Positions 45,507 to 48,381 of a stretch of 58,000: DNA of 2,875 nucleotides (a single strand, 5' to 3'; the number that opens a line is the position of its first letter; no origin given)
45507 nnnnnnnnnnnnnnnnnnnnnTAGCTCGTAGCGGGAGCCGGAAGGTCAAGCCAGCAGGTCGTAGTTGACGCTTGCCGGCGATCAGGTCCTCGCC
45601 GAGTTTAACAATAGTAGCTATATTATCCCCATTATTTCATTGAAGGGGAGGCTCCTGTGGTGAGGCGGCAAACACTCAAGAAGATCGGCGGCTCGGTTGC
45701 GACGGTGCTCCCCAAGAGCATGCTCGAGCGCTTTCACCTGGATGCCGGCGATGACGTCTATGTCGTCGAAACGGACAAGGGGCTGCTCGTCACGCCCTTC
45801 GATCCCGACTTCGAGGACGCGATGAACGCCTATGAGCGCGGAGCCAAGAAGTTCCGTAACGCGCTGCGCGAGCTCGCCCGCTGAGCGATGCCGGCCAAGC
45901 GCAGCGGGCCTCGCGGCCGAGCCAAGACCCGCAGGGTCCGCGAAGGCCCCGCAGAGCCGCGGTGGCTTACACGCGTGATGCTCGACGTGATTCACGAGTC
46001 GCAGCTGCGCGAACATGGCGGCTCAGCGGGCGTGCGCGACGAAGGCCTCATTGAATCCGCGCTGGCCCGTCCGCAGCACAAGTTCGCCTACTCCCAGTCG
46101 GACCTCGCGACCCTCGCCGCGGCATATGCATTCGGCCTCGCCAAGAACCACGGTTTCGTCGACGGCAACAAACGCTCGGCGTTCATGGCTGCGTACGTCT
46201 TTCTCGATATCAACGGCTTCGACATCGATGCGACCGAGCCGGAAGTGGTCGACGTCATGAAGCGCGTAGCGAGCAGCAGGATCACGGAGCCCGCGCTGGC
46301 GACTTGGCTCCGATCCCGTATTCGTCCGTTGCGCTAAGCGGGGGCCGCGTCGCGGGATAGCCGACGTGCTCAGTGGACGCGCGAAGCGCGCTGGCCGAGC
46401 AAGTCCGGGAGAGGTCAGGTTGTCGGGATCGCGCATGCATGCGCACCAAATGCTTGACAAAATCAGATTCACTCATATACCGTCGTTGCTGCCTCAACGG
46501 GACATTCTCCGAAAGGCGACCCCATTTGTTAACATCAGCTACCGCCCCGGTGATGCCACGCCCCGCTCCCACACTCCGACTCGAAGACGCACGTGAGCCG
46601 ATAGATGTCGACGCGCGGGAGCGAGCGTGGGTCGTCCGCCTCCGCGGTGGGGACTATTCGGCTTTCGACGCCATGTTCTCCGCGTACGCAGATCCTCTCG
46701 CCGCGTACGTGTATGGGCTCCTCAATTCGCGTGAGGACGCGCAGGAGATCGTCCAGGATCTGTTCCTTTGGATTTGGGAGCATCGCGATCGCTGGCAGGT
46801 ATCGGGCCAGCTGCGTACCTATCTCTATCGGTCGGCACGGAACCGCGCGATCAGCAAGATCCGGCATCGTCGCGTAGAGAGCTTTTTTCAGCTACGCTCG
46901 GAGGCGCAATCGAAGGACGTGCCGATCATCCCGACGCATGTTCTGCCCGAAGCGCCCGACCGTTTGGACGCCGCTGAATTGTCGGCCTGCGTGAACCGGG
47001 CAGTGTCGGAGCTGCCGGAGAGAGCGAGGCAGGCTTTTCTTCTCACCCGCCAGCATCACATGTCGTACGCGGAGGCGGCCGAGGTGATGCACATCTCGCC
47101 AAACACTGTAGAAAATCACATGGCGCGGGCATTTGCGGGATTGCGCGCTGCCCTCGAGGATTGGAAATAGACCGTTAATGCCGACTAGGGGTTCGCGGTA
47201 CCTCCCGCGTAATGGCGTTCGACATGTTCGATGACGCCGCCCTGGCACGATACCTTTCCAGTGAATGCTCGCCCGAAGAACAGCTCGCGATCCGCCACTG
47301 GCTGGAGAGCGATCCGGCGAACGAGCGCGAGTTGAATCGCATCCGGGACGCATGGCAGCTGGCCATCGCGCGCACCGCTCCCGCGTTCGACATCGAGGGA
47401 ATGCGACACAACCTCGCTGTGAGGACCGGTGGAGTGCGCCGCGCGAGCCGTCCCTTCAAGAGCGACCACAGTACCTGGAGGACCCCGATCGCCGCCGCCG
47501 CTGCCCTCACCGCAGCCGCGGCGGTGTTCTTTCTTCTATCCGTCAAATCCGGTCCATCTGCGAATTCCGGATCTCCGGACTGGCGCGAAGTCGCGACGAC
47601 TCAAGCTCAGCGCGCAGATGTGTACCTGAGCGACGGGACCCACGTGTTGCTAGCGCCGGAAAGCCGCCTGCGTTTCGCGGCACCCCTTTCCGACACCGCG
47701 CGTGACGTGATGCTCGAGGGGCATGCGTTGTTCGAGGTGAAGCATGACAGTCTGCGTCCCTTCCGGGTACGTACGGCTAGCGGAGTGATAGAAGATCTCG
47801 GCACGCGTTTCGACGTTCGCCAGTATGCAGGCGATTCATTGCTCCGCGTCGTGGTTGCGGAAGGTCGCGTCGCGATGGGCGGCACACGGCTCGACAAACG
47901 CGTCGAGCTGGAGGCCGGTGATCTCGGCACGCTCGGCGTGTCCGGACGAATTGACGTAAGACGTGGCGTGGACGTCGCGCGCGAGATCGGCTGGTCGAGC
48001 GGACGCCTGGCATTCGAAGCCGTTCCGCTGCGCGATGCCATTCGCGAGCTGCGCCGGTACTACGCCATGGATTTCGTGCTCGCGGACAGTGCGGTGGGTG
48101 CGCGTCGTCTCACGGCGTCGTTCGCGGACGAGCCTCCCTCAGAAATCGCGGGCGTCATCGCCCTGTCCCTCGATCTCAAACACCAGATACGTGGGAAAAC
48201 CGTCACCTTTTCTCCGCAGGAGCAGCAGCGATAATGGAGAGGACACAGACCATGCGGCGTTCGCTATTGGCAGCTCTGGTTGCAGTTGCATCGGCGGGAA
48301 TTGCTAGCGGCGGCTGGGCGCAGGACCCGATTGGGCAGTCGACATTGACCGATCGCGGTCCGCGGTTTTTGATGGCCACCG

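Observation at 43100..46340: Uncharacterised, translationally coupled two-gene module (ORF-A ~490 aa + ORF-B 276 aa) travelling with an AbrB-Doc toxin-antitoxin pair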

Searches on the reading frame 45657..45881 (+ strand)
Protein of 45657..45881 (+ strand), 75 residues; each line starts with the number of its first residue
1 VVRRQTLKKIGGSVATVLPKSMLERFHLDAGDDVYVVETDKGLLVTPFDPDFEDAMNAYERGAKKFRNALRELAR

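Call 3: search_protein_families(library=pfam, proteins=[window:45657-45881:+], max_evalue=0.1)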
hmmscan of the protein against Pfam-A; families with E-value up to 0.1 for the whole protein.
window:45657-45881:+ (75 aa): 1 family
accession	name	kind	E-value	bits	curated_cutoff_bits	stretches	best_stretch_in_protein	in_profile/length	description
PF04014.23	MazE_antitoxin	-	3.3e-08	33.8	24.7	1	8-47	2-42/48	Antidote-toxin recognition MazE, bacterial antitoxin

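Call 4: search_protein_families(library=padloc, proteins=[window:45657-45881:+], max_evalue=0.1)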
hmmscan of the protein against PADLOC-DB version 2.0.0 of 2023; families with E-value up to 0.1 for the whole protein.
window:45657-45881:+ (75 aa): 0 families

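Call 5: search_protein_families(library=ncbifam, proteins=[window:45657-45881:+], max_evalue=0.1)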
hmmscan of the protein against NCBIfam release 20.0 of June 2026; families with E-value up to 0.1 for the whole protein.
window:45657-45881:+ (75 aa): 4 families
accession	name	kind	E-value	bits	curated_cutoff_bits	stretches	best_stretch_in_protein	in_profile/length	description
TIGR02609.1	doc_partner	hypoth_equivalog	1.7e-14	53.9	55.9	1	6-74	2-73/74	putative addiction module antidote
TIGR01439.1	lp_hng_hel_AbrB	domain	0.015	15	28.3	1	17-47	11-42/44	transcriptional regulator, AbrB family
NF052488.1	TAtMazEAgrob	equivalog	0.021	15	130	1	5-49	5-49/87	type II toxin-antitoxin system antitoxin MazE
NF008463.0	PRK11347.1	equivalog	0.035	14.3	101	1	4-48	2-46/83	antitoxin ChpS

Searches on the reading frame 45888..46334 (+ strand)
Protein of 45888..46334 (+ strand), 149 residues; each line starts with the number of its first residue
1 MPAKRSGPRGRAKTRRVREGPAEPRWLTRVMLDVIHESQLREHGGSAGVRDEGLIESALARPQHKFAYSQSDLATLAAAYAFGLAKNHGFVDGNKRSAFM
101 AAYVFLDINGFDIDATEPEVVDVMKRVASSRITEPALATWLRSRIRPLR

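Call 3: search_protein_families(library=pfam, proteins=[window:45888-46334:+], max_evalue=0.1)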
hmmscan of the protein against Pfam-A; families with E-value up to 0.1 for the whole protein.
window:45888-46334:+ (149 aa): 1 family
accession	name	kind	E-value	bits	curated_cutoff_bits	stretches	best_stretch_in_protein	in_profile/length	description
PF02661.23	Fic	-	2.3e-16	60.8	24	1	26-106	1-93/93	Fic/DOC family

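Call 4: search_protein_families(library=padloc, proteins=[window:45888-46334:+], max_evalue=0.1)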
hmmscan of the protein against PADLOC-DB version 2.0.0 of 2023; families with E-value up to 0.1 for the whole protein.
window:45888-46334:+ (149 aa): 6 families
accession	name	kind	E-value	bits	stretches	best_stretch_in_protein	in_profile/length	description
PDLC04718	PDC-M59B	-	2.9e-07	28.7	1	42-135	24-117/159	-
PDLC04965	PDC-S23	-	8.3e-06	23.4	1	73-122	245-294/327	-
PDLC04963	PDC-S23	-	1.5e-05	22.6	1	76-117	231-272/312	-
PDLC04964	PDC-S23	-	0.0024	15.1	1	49-109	223-284/331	-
PDLC04848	PDC-S05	-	0.0084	13.7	1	77-108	213-241/291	-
PDLC04838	PDC-S04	-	0.023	12.5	1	60-129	116-185/209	-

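Call 5: search_protein_families(library=ncbifam, proteins=[window:45888-46334:+], max_evalue=0.1)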
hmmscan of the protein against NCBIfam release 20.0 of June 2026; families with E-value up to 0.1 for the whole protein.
window:45888-46334:+ (149 aa): 1 family
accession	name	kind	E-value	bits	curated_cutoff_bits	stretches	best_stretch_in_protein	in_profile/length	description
TIGR01550.1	DOC_P1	subfamily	6.7e-19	68.2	38.65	1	35-142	10-121/122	type II toxin-antitoxin system death-on-curing family toxin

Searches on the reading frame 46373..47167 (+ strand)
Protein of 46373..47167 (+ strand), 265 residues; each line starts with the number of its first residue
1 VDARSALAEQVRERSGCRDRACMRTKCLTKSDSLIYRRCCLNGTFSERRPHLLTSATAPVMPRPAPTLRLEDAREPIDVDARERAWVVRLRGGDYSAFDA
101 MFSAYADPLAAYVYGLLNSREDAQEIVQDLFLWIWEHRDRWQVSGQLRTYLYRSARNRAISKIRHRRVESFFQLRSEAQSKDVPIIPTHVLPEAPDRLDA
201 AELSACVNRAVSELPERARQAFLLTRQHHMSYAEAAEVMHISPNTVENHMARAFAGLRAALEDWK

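Call 3: search_protein_families(library=pfam, proteins=[window:46373-47167:+], max_evalue=0.1)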
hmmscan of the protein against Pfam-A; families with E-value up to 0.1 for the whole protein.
window:46373-47167:+ (265 aa): 11 families
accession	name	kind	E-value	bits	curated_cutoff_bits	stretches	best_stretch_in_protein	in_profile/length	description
PF08281.18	Sigma70_r4_2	-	6.9e-17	61.3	25.7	1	206-254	3-51/54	Sigma-70, region 4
PF04542.20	Sigma70_r2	-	9.1e-13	48.2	24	1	101-167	1-69/71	Sigma-70 region 2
PF04545.22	Sigma70_r4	-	2.7e-07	30.4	24.1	1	211-258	2-49/50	Sigma-70, region 4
PF22233.2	PhyR_sigma-like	-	2.5e-06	27.6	27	1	213-255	3-45/50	Response regulator PhyR, sigma-like domain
PF13384.12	HTH_23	-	0.00045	20.4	24.6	1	216-251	4-39/50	Homeodomain-like domain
PF07638.17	Sigma70_ECF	-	0.0012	19.2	21.1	1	86-258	7-180/185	ECF sigma factor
PF13556.12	HTH_30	-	0.0021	18.2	27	1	227-253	10-36/59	PucR C-terminal helix-turn-helix domain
PF00196.25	GerE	-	0.0076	16.3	23.5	1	233-257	21-45/57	Bacterial regulatory proteins, luxR family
PF13542.12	HTH_Tnp_ISL3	-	0.011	15.6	27.4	1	227-249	25-46/51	Helix-turn-helix domain of transposase family ISL3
PF13518.12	HTH_28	-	0.035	14.6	25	1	221-252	5-35/52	Helix-turn-helix domain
PF22029.2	PhyR_sigma2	-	0.054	14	27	0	115-153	14-52/55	Sigma2 domain of PhyR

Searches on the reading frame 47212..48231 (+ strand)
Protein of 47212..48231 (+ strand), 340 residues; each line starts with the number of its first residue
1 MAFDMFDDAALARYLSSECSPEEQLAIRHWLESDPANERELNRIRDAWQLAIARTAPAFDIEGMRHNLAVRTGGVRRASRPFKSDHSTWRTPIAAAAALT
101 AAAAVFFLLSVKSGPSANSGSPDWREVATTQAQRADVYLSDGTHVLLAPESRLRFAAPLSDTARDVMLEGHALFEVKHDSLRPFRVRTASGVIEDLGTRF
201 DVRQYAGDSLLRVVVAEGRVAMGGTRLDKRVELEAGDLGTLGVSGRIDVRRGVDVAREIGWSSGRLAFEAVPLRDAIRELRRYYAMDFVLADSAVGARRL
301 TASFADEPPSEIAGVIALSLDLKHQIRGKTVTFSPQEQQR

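Call 28: search_protein_families(library=pfam, proteins=[window:47212-48231:+], max_evalue=0.001)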
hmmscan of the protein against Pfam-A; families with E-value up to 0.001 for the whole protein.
window:47212-48231:+ (340 aa): 3 families
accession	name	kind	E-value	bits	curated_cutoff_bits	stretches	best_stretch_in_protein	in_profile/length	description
PF04773.18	FecR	-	2.7e-18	66.6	24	1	126-220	2-96/97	FecR protein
PF16344.10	FecR_C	-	2.6e-08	34.2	24.4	1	266-332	2-69/70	FecR, C-terminal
PF16220.10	DUF4880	-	8e-06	26.1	25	1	12-44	8-40/43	Domain of unknown function (DUF4880)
